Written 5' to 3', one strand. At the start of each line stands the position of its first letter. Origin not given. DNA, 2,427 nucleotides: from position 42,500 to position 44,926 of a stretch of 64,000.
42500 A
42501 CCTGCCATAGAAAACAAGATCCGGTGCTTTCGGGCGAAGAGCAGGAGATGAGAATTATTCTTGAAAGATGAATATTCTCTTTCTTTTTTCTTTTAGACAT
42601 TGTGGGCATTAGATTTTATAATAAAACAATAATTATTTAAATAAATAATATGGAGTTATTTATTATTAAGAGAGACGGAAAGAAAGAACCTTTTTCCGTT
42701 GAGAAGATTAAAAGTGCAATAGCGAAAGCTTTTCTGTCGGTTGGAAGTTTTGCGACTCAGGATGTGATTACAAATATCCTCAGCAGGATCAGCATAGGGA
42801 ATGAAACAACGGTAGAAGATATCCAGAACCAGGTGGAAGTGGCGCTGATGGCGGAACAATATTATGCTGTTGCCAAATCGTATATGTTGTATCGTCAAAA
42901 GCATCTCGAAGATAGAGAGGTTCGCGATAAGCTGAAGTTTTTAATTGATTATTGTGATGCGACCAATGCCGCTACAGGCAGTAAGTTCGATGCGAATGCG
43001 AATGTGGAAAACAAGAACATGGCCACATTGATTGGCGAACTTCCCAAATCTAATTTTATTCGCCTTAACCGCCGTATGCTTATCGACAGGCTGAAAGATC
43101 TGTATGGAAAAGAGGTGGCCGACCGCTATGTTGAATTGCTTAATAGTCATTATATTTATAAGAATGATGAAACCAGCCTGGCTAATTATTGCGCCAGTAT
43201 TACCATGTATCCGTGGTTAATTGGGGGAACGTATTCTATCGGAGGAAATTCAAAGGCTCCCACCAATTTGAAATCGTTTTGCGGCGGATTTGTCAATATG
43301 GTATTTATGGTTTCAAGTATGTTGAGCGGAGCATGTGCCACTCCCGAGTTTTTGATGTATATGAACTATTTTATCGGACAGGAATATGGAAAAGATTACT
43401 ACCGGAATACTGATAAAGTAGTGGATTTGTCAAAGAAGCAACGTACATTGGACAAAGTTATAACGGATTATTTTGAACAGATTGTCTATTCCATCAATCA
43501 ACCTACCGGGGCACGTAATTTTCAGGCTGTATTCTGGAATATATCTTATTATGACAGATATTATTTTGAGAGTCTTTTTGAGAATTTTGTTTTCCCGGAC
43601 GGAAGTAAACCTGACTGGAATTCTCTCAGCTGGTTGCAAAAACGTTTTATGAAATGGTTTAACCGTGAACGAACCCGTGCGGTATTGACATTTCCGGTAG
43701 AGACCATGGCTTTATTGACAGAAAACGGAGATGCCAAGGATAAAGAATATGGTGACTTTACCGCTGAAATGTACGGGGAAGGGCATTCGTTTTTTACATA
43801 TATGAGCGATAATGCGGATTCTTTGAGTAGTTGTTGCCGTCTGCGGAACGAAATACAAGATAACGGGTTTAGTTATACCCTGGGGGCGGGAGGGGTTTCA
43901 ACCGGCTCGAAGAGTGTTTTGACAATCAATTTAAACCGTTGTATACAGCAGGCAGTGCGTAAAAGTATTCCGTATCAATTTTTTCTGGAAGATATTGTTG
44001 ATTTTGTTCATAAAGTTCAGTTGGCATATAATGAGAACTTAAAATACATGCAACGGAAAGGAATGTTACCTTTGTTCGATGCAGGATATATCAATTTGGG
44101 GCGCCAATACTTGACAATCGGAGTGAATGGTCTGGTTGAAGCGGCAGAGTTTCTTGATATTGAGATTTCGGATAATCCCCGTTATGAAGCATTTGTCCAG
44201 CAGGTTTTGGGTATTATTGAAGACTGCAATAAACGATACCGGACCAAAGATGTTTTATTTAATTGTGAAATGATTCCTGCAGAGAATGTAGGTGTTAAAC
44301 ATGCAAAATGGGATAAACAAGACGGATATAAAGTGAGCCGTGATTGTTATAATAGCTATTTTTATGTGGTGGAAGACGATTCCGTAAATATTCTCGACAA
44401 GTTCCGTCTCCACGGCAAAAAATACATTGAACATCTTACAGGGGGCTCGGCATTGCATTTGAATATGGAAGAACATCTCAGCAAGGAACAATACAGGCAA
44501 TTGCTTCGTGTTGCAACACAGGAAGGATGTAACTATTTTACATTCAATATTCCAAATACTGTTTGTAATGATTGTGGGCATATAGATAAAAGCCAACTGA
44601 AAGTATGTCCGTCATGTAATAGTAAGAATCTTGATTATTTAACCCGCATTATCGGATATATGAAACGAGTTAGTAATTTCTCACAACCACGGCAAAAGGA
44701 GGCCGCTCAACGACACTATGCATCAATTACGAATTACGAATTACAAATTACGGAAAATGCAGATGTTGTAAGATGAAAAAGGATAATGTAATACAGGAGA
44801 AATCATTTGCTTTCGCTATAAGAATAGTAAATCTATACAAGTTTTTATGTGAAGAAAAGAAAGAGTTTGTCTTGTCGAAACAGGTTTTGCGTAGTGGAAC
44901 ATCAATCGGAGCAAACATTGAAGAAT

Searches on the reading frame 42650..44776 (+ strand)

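Call 85: search_protein_families(library=pfam, proteins=[window:42650-44776:+])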
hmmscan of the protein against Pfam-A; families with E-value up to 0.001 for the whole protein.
window:42650-44776:+ (708 aa): 2 families
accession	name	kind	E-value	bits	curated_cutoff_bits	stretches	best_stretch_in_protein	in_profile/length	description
PF13597.11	NRDD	-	9.7e-93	312.1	26.2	1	138-689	10-560/562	Anaerobic ribonucleoside-triphosphate reductase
PF03477.21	ATP-cone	-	2.4e-21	76.5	25.8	1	4-85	2-86/88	ATP cone domain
